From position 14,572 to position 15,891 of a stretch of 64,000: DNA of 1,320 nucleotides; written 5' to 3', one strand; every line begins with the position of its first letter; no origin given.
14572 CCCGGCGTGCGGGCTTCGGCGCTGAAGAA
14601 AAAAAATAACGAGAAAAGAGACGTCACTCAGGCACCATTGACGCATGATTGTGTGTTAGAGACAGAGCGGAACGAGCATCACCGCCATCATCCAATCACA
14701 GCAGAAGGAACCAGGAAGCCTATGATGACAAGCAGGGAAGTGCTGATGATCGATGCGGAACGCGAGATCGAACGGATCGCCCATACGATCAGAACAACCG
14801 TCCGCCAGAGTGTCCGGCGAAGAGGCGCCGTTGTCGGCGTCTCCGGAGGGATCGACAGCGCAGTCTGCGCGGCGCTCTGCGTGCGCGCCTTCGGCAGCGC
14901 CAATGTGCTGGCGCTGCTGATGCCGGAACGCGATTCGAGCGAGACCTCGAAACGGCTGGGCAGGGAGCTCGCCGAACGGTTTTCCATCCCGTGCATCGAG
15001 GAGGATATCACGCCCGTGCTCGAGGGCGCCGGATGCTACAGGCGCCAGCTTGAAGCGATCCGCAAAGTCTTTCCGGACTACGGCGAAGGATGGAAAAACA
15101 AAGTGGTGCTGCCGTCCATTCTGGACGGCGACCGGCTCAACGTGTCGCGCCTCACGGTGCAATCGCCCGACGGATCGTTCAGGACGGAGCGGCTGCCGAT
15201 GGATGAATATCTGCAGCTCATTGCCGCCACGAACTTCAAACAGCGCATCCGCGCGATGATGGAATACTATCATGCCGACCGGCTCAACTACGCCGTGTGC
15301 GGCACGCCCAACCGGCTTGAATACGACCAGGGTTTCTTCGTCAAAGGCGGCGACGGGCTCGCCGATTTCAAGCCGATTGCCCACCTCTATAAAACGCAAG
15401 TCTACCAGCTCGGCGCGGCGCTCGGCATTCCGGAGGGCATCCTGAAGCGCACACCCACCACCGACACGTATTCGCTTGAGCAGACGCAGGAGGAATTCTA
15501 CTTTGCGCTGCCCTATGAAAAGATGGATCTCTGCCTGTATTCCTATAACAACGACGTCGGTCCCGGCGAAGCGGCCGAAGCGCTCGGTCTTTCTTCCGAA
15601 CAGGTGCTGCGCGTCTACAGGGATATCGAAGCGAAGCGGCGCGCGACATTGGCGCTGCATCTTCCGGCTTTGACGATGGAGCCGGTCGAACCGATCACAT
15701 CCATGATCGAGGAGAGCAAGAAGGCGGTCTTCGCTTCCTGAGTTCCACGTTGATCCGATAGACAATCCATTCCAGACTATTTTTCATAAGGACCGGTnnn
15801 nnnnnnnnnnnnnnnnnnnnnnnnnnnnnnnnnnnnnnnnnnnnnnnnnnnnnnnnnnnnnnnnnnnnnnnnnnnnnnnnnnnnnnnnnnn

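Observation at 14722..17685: NadE-like PP-loop enzyme + carrier protein + acyl-AMP ligase cassette at the end of a T9SS-cargo operon, next to the EPS locus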

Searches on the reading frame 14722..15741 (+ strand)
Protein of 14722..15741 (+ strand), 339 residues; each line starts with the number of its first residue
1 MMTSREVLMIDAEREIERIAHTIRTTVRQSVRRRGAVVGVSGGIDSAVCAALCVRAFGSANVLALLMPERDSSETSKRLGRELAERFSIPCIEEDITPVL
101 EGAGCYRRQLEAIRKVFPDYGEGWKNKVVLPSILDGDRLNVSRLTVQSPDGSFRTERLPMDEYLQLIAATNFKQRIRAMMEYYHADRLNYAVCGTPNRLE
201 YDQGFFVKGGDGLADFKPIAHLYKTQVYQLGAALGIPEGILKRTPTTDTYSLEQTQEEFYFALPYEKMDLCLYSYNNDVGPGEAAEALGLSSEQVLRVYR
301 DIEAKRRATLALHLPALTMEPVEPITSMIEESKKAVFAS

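Call 5: search_protein_families(library=pfam, proteins=[window:14722-15741:+], max_evalue=0.01)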
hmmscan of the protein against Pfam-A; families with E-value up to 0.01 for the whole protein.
window:14722-15741:+ (339 aa): 3 families
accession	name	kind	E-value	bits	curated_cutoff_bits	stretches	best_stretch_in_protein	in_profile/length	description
PF02540.23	NAD_synthase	-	4.5e-50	170.5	21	2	162-303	94-233/242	NAD synthase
PF06508.19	QueC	-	0.0019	18.2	22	0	36-77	2-43/210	Queuosine biosynthesis protein QueC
PF03054.22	tRNA_Me_trans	-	0.0089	16.1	20.6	0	37-95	4-52/202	tRNA methyl transferase HUP domain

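Call 6: search_protein_families(library=ncbifam, proteins=[window:14722-15741:+], max_evalue=0.01)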
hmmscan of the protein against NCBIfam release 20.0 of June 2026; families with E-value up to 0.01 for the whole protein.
window:14722-15741:+ (339 aa): 11 families
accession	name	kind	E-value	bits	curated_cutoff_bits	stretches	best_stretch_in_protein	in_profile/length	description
NF002048.0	PRK00876.1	subfamily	6.2e-153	508.4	313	1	2-322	6-326/330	NAD(+) synthase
NF010587.0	PRK13980.1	equivalog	5.7e-51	173.3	255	2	165-304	109-247/267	NAD+ synthase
TIGR00552.1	nadE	equivalog_domain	2.9e-46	157.7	63.65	2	138-306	78-238/251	NAD(+) synthase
NF010588.0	PRK13981.1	equivalog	2.3e-24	85.7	479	2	15-102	264-354/546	NAD+ synthase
NF001979.1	PRK00768.1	equivalog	3.5e-24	85.7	250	2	167-272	130-236/266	NAD(+) synthase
NF000848.1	PRK00074.1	equivalog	1.2e-09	37.3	400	1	11-64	191-244/512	glutamine-hydrolyzing GMP synthase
TIGR00884.1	guaA_Cterm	equivalog_domain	2.4e-09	37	338.75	1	25-60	8-43/310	glutamine-hydrolyzing GMP synthase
TIGR00268.2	TIGR00268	equivalog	5.3e-05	22.6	150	1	36-91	16-71/259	ATP-dependent sacrificial sulfur transferase LarE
NF002730.0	PRK02628.1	equivalog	8.1e-05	21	473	1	31-99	357-430/677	NAD(+) synthase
NF001138.1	PRK00143.1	equivalog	0.005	15.8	284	1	37-77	3-41/345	tRNA 2-thiouridine(34) synthase MnmA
TIGR00364.1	TIGR00364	equivalog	0.0051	16.4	150.3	0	36-89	1-52/201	7-cyano-7-deazaguanine synthase QueC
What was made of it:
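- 14722..15741 (+): NadE-family PP-loop enzyme of 339 aa, PRK00876/NF002048 subfamily, orthologue of S. meliloti NadE1 (smb20649). Family hits in calls 5 and 6.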

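Call 7: find_encoding_contigs(protein=window:14722-15741:+, flank=10000, max_places=6)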
Protein window:14722-15741:+ (339 aa): 4 contigs read that carry it; 4 places shown.
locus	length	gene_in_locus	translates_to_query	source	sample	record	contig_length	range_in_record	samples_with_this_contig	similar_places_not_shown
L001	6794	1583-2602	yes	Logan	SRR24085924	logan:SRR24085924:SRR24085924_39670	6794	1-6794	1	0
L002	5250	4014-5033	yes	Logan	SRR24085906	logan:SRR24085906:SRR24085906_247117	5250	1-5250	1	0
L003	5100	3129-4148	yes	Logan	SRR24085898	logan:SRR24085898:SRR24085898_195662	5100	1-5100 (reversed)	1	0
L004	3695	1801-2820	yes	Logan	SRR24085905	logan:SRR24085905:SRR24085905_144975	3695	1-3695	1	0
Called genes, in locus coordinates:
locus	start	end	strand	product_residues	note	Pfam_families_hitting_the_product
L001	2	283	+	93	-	?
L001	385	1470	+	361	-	PF13385:Laminin_G_3, PF04892:VanZ-LLP1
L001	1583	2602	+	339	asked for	PF02540:NAD_synthase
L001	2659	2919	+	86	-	-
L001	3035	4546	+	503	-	PF00501:AMP-binding, PF13193:AMP-binding_C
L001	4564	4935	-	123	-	PF00072:Response_reg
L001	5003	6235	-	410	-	PF13641:Glyco_tranf_2_3, PF00535:Glycos_transf_2, PF13632:Glyco_trans_2_3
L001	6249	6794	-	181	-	?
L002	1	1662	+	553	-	?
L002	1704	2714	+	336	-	PF19572:PorV (weak)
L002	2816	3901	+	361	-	PF13385:Laminin_G_3, PF04892:VanZ-LLP1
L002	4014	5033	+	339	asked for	PF02540:NAD_synthase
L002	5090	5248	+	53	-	?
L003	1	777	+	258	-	?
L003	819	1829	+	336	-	PF19572:PorV (weak), PF11751:PorP_SprF (faint)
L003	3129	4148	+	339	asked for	PF02540:NAD_synthase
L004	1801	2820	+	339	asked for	PF02540:NAD_synthase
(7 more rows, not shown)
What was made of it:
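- Checked: Independent gene calls on four Logan contigs give the same boundaries (call 7).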

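Call 8: find_homologous_proteins(query=window:14722-15741:+, max_evalue=0.00001)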
Query window:14722-15741:+ (339 aa): 8000 proteins with E <= 0.00001 among 8000 candidates; the best 120 are listed.
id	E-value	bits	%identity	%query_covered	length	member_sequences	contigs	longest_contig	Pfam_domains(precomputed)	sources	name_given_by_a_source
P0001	3.6e-222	754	100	100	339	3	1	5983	PF02540.24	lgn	-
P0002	1.9e-191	653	85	98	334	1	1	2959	PF02540.24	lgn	-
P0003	8.1e-191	651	87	98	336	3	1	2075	PF02540.24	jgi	jgi:NAD+ synthase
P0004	2.0e-189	646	84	99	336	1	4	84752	PF02540.24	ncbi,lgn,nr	ncbi:MAG TPA: NAD(+) synthase [Bacteroidota bacterium]|nr:NAD(+) synthase [Bacteroidota bacterium]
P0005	4.2e-183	626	84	98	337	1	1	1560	PF02540.24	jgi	jgi:NAD+ synthase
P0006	2.1e-178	610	79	100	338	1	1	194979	PF02540.24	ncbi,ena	-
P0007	5.0e-178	609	79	99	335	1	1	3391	PF02540.24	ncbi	-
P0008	1.9e-177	607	80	99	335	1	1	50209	PF02540.24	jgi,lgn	jgi:NAD+ synthase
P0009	3.0e-174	596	78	98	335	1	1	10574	PF02540.24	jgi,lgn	jgi:NAD+ synthase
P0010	3.9e-174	596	79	98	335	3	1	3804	PF02540.24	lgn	-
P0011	1.2e-173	594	79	98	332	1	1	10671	PF02540.24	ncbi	-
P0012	1.4e-173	594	78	99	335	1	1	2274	PF02540.24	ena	-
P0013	1.3e-152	525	72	97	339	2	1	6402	PF02540.24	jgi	jgi:NAD+ synthase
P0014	1.3e-149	516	70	96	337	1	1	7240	PF02540.24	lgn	-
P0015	3.2e-149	514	68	100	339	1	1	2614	PF02540.24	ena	-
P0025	7.7e-144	497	67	98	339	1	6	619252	PF02540.24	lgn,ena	-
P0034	1.5e-142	492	67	97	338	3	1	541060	PF02540.24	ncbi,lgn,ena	-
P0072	5.0e-139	481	64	98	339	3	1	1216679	PF02540.24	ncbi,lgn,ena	-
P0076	6.5e-139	480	63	99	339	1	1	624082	PF02540.24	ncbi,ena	-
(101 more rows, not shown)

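Call 9: find_related_loci(query=window:14722-15741:+, collection=genome_contigs, flank=8000)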
Query window:14722-15741:+ (339 aa) in genome_contigs; peptide patterns used: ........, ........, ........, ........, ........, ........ (x = any residue, [..] = any of these).
447 stretches matched a pattern; 355 encode a relative of the query (tblastn E <= 1e-3); the best 80 are kept; 80 distinct loci.
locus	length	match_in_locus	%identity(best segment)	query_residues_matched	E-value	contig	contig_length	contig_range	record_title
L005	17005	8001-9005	84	1-335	0e+0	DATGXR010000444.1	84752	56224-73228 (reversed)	MAG TPA_asm: Bacteroidota bacterium isolate SMAG_U10614 k141_185489, whole genome shotgun sequence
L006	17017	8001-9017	79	1-339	0e+0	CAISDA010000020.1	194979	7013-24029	MAG: uncultured Ignavibacteriae bacterium isolate MJ-time_bin-6381 genome assembly, contig: bin-6381:20/89, whole genome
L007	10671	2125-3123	79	1-333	1e-176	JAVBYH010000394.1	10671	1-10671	MAG: Bacteroidota bacterium isolate GS28 2971, whole genome shotgun sequence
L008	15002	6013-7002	67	1-330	1e-153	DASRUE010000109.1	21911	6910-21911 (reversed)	MAG TPA_asm: Bacteroidota bacterium isolate SMAG_U7886 k141_3739376, whole genome shotgun sequence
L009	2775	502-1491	66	1-330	4e-156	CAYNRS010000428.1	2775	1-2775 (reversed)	MAG TPA_asm: uncultured Ignavibacteriaceae bacterium isolate binchicken_co21_380 genome assembly, contig: NODE_71602_len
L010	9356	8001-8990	65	1-330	2e-144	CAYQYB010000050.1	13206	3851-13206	MAG TPA_asm: uncultured Verrucomicrobiota bacterium isolate SRP220891_co2_89 genome assembly, contig: NODE_7631_length_1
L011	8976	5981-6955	67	2-326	8e-143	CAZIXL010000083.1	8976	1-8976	MAG TPA_asm: uncultured bacterium isolate binchicken_co118_82 genome assembly, contig: NODE_9487_length_8976_cov_4.80450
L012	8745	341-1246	65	8-309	1e-139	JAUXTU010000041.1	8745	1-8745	MAG: Bacteroidota bacterium isolate C13_metabat.bin.24 C13_k141_217839, whole genome shotgun sequence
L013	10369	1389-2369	63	2-328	9e-139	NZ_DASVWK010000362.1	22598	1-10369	MAG: Archangium sp. isolate SMAG_U3368 k141_133695, whole genome shotgun sequence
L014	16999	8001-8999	63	2-334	2e-138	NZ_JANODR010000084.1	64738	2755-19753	MAG: Archangium sp. isolate VAR_17_metabat_108 VAR_17_k141_1302807, whole genome shotgun sequence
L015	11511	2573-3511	67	2-314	2e-138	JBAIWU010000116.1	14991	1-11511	MAG: Candidatus Eisenbacteria bacterium isolate bin_129 c_000005201569, whole genome shotgun sequence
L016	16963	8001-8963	65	1-322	4e-136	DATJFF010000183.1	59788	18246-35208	MAG TPA_asm: Vicinamibacterales bacterium isolate SMAG_U15452 k141_8570596, whole genome shotgun sequence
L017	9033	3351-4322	63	2-325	2e-136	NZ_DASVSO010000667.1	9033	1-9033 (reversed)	MAG: Archangium sp. isolate SMAG_U3264 k141_310262, whole genome shotgun sequence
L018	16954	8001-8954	64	4-322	6e-136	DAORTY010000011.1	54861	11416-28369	MAG TPA_asm: Ilumatobacteraceae bacterium isolate AMR_MDS_5279 NODE_324_length_54861_cov_8.950717, whole genome shotgun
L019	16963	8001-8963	64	2-322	1e-135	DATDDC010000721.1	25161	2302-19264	MAG TPA_asm: Anaeromyxobacter sp. isolate SMAG_U164 k141_215079, whole genome shotgun sequence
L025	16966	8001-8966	61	1-322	1e-133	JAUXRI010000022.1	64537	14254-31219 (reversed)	MAG: Myxococcales bacterium isolate C12_maxbin.062_sub C12_k141_187655, whole genome shotgun sequence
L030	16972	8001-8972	63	2-325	2e-133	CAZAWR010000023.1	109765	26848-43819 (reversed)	MAG TPA_asm: uncultured Polyangiaceae bacterium isolate binchicken_co266_243 genome assembly, contig: NODE_433_length_10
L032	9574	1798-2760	62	2-322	4e-133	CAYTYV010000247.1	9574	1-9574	MAG TPA_asm: uncultured Polyangiaceae bacterium isolate binchicken_co65_89 genome assembly, contig: NODE_27463_length_95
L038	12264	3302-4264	63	4-325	2e-132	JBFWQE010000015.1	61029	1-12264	MAG: Vicinamibacterales bacterium isolate CA_2019_TPBF_176 NODE_3573_length_61029_cov_6.347214_TPBF, whole genome shotgu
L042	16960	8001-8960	62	2-320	4e-132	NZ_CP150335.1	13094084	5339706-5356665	Sorangium sp. So ce375 chromosome, complete genome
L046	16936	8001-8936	64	2-313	2e-131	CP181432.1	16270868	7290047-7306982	Sorangium sp. So ce1128 chromosome, complete genome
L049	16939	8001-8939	63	1-313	5e-131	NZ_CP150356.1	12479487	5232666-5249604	Sorangium sp. So ce1014 chromosome, complete genome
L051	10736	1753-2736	61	1-326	4e-131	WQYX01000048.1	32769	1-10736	MAG: Polyangiaceae bacterium isolate Emb289P4bin34 Ga0123357_10000741, whole genome shotgun sequence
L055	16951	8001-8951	64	8-325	2e-130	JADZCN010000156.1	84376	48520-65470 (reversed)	MAG: Acidobacteria bacterium isolate SJ725 c_000001675886, whole genome shotgun sequence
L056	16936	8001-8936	62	2-313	2e-130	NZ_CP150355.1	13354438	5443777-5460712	Sorangium sp. So ce1000 chromosome, complete genome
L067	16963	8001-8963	60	2-322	1e-128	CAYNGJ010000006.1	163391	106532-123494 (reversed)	MAG TPA_asm: uncultured Hydrogenophaga sp. isolate binchicken_co266_167 genome assembly, contig: NODE_216_length_163391_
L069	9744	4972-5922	60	4-320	2e-128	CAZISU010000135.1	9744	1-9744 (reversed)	MAG TPA_asm: uncultured Planctomycetaceae bacterium isolate binchicken_co243_206 genome assembly, contig: NODE_6379_leng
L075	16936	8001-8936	63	2-313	1e-127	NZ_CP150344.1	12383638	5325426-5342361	Sorangium sp. So ce513 chromosome, complete genome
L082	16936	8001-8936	63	1-313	7e-127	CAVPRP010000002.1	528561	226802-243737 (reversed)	MAG: uncultured Acidobacteriota bacterium isolate MFD00392.bin.2.132 genome assembly, contig: contig_12912, whole genome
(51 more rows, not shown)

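Call 12: search_protein_families(library=pfam, proteins=[L038:4563-6575:+, L049:6706-8001:-, L056:2317-4758:+, L042:15540-16958:-, L075:4791-6599:-, L032:6241-7197:+, L046:14726-15580:+, L082:5826-6965:+, L049:11365-13737:+, L069:1820-2629:+], max_evalue=0.001)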
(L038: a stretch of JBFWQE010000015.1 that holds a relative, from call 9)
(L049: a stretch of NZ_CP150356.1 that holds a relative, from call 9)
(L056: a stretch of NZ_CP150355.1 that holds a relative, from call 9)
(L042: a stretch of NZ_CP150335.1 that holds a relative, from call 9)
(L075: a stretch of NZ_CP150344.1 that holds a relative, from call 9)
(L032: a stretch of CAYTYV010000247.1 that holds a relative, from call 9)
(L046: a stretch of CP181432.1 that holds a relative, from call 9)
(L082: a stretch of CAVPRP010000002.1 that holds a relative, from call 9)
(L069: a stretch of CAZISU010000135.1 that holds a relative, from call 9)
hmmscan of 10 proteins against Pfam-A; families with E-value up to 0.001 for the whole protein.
L038:4563-6575:+ (670 aa): 3 families
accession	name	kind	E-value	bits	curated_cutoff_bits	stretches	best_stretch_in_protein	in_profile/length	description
PF00733.27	Asn_synthase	-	4.8e-91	306.5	21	1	245-620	1-334/354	Asparagine synthase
PF13537.11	GATase_7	-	4.7e-44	149.8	25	1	49-167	1-122/123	Glutamine amidotransferase domain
PF13522.11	GATase_6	-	1.4e-41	142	27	1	34-162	1-130/130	Glutamine amidotransferase domain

L049:6706-8001:- (431 aa): 0 families

L056:2317-4758:+ (813 aa): 0 families

L042:15540-16958:- (472 aa): 5 families
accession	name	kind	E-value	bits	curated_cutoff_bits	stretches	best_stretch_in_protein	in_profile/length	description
PF00069.31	Pkinase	-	1.3e-35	123.6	31.7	1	6-169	45-200/263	Protein kinase domain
PF07714.23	PK_Tyr_Ser-Thr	-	6.4e-24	85.1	23.1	1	5-168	47-207/258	Protein tyrosine and serine/threonine kinase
PF06293.20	Kdo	-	1.3e-06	28.5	21.3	1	36-110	94-170/207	Lipopolysaccharide kinase (Kdo/WaaP) family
PF01636.29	APH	-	1.4e-06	28.7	23.2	0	65-110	151-198/239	Phosphotransferase enzyme family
PF03109.22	ABC1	-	0.00051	19.7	22.9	1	33-115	142-220/244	ABC1 atypical kinase-like domain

L075:4791-6599:- (602 aa): 0 families

L032:6241-7197:+ (318 aa): 11 families
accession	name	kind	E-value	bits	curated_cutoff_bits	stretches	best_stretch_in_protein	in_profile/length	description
PF05175.20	MTS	-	2.5e-12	47.2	23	1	142-230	31-114/170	Methyltransferase small domain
PF13649.12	Methyltransf_25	-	6.8e-08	33.5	27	1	147-221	2-71/97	Methyltransferase domain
PF13847.12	Methyltransf_31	-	3e-07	30.7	27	1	145-274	6-108/145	Methyltransferase domain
PF09445.16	Methyltransf_15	-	1.7e-06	28.2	22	1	146-224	4-81/165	RNA cap guanine-N2 methyltransferase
PF01170.24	UPF0020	-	8.9e-06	26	22.3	1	166-229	76-136/197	RMKL-like, methyltransferase domain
PF13489.12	Methyltransf_23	-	5e-05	23.5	27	0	140-221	20-88/164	Methyltransferase domain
PF08242.18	Methyltransf_12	-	9.3e-05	23.5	30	0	148-221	2-72/98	Methyltransferase domain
PF08241.18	Methyltransf_11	-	0.00018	22.5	21.2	0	148-221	2-67/95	Methyltransferase domain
PF06325.19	PrmA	-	0.00021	21.3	22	1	126-221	149-233/296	Ribosomal protein L11 methyltransferase (PrmA)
PF03602.21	Cons_hypoth95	-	0.00033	20.8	24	1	143-232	42-131/182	Conserved hypothetical protein 95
PF20208.3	ARPP-1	-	0.00098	19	27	0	26-143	132-241/297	ARG and Rhodanese-Phosphatase-superfamily-associated Protein domain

L046:14726-15580:+ (284 aa): 0 families

L082:5826-6965:+ (379 aa): 4 families
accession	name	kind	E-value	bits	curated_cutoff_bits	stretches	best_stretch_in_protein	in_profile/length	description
PF00158.32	Sigma54_activat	-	1.6e-42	145.4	20.2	1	33-194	1-161/168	Sigma-54 interaction domain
PF25601.1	AAA_lid_14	-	1.1e-19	70.5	27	1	206-283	1-78/87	AAA+ ATPase lid domain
PF14532.12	Sigma54_activ_2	-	5e-19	69.3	25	1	34-205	1-138/138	Sigma-54 interaction domain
PF13191.12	AAA_16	-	0.00017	22.6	32.6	1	39-135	8-103/167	AAA ATPase domain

L049:11365-13737:+ (790 aa): 0 families

L069:1820-2629:+ (269 aa): 3 families
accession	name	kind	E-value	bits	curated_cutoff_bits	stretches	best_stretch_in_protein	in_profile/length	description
PF13561.12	adh_short_C2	-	1.2e-41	143.3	27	1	31-267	8-236/236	Enoyl-(Acyl carrier protein) reductase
PF00106.31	adh_short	-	2e-27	96.4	26.6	1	20-212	1-182/195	short chain dehydrogenase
PF01370.27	Epimerase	-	3.6e-05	23.7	20.9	1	23-183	2-146/240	NAD dependent epimerase/dehydratase family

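Call 13: search_protein_families(library=ncbifam, proteins=[L038:4563-6575:+, L049:6706-8001:-, L056:2317-4758:+, L042:15540-16958:-, L032:6241-7197:+], max_evalue=0.001)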
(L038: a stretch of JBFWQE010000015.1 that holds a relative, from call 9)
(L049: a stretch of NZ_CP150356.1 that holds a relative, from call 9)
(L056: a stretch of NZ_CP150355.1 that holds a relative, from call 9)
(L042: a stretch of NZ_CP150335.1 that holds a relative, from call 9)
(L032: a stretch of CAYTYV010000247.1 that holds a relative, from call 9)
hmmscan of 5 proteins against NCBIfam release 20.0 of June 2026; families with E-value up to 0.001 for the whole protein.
L038:4563-6575:+ (670 aa): 9 families
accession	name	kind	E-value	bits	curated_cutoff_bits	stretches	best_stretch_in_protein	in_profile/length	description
TIGR01536.1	asn_synth_AEB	equivalog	3.5e-155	517.9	267.1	1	2-569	1-517/517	asparagine synthase (glutamine-hydrolyzing)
TIGR03108.1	eps_aminotran_1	hypoth_equivalog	1.5e-115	387.3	816.9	1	1-617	1-608/628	XrtA/PEP-CTERM system amidotransferase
TIGR03104.1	trio_amidotrans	equivalog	1.4e-102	343.9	570.1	2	1-384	1-384/589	N-acetylglutaminylglutamine amidotransferase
NF006949.0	PRK09431.1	equivalog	1.1e-94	318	499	3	1-170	1-169/554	asparagine synthase B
NF033535.1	lass_lactam_cya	exception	7.2e-59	199.9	525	2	1-392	1-392/668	lasso peptide isopeptide bond-forming cyclase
NF033561.1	macrolact_Ik_Al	subfamily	2.2e-18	66.2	300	1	89-564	50-487/561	albusnodin/ikarugamycin family macrolactam cyclase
TIGR01134.1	purF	equivalog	3.9e-14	52.9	350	1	47-167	68-200/432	amidophosphoribosyltransferase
TIGR01135.1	glmS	equivalog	2.8e-10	39.3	418.05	1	46-169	67-200/607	glutamine--fructose-6-phosphate transaminase (isomerizing)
NF001484.0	PRK00331.1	subfamily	6.3e-10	38.1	381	1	62-168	86-200/601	isomerizing glutamine--fructose-6-phosphate transaminase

L049:6706-8001:- (431 aa): 0 families

L056:2317-4758:+ (813 aa): 0 families

L042:15540-16958:- (472 aa): 16 families
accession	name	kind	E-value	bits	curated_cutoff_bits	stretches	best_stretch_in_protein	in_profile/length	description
NF033483.0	PknB_PASTA_kin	equivalog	5.2e-65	220.5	450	1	3-228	51-271/563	Stk1 family PASTA domain-containing Ser/Thr kinase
NF052427.1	StpK7MSMEG_1200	equivalog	1e-51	176.2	900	1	4-231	52-274/601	serine/threonine protein kinase StpK7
TIGR03903.1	TOMM_kin_cyc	equivalog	2.1e-42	145.1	705.75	1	3-220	22-242/1267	TOMM system kinase/cyclase fusion protein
NF047741.1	antiphage_MADS6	equivalog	2.1e-37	128.9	460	2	62-231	302-466/612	methylation-associated defense system protein kinase MAD6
NF053615.1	SerThrKinAfsKStmc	equivalog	6.1e-27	94.6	1300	1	3-168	56-215/809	protein serine/threonine kinase AfsK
NF009651.0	PRK13184.1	equivalog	1.4e-20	73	839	1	3-230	46-295/932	serine/threonine-protein kinase PknD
NF038150.1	lanthi_synth_IV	equivalog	5.2e-19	68.1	650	1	5-167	238-397/851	class IV lanthionine synthetase LanL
NF033442.0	BREX_PglW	equivalog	5.6e-17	60.8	990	1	5-222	554-766/1391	BREX system serine/threonine kinase PglW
NF038151.1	lanthi_synth_III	equivalog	4.2e-12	45.3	575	1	5-162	269-428/833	class III lanthionine synthetase LanKC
NF043056.1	T4SS_LegK1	equivalog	1.5e-11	43.6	550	1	58-156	187-280/516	Dot/Icm T4SS effector kinase LegK1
TIGR03724.2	arch_bud32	equivalog_domain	1.7e-08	34.2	125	1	5-113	39-135/193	KEOPS complex kinase/ATPase Bud32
NF007174.0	PRK09605.1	equivalog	2.3e-07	29.7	447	1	5-112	382-476/535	bifunctional N(6)-L-threonylcarbamoyladenine synthase/serine/threonine protein kinase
NF011463.0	PRK14879.1-4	equivalog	2.5e-06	27.1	188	1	3-111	62-162/237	Kae1-associated kinase Bud32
NF058632.1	SerThrKinPrkT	equivalog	6.7e-06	25.3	280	1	16-107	75-163/322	serine/threonine protein kinase PrkT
NF011464.0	PRK14879.1-7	equivalog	8.2e-06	25.7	246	1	9-110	56-150/221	Kae1-associated kinase Bud32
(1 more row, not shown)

L032:6241-7197:+ (318 aa): 18 families
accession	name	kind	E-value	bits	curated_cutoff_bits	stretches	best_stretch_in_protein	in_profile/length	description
TIGR03534.1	RF_mod_PrmC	equivalog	2.4e-55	187.8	199.1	1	76-311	28-252/253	peptide chain release factor N(5)-glutamine methyltransferase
TIGR00536.1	hemK_fam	subfamily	8e-46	156.4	115.5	1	62-316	39-283/286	HemK family protein methyltransferase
TIGR03704.1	PrmC_rel_meth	equivalog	2.6e-39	135.2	248.8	1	47-293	2-232/251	putative protein N(5)-glutamine methyltransferase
TIGR03533.1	L3_gln_methyl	equivalog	2.9e-32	112.2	229.7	1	85-283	68-257/284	50S ribosomal protein L3 N(5)-glutamine methyltransferase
NF002421.0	PRK01544.1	equivalog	1e-15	57.5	567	1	83-291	61-283/524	bifunctional peptide chain release factor N(5)-glutamine methyltransferase PrmC/tRNA (guanosine(46)-N7)-methyltransferase TrmB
NF011529.0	PRK14968.1-3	equivalog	6.2e-13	48.6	162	1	102-272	4-151/198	putative methyltransferase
NF011530.0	PRK14968.1-4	equivalog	2.1e-09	37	243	1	106-273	11-153/202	putative methyltransferase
NF011527.0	PRK14968.1-1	equivalog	3.8e-08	33.3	242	1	112-272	12-146/192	putative methyltransferase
TIGR00537.1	hemK_rel_arch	hypoth_equivalog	5e-08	32.8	87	1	151-272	26-135/179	HemK2/MTQ2 family protein methyltransferase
NF007023.0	PRK09489.1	equivalog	3.2e-06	26.6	295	1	143-225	197-272/342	16S rRNA (guanine(1207)-N(2))-methyltransferase RsmC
NF001556.0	PRK00377.1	equivalog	6.7e-06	26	238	1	146-209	44-108/198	cobalt-precorrin-6Y C(15)-methyltransferase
NF046099.1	RSP_2647_MTase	equivalog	1.5e-05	24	600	1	153-230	228-305/391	RSP_2647 family RNA methyltransferase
NF002910.0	PRK03522.2-3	equivalog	4e-05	22.8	558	1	101-223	197-317/383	23S rRNA (uracil(747)-C(5))-methyltransferase RlmC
NF050150.1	RiPP_MTase_ApyS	equivalog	0.00014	21.2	400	1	146-209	145-208/323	RiPP biosynthesis methyltransferase ApyS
NF010703.0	PRK14103.1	equivalog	0.00015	21.3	320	0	139-182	26-69/256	trans-aconitate 2-methyltransferase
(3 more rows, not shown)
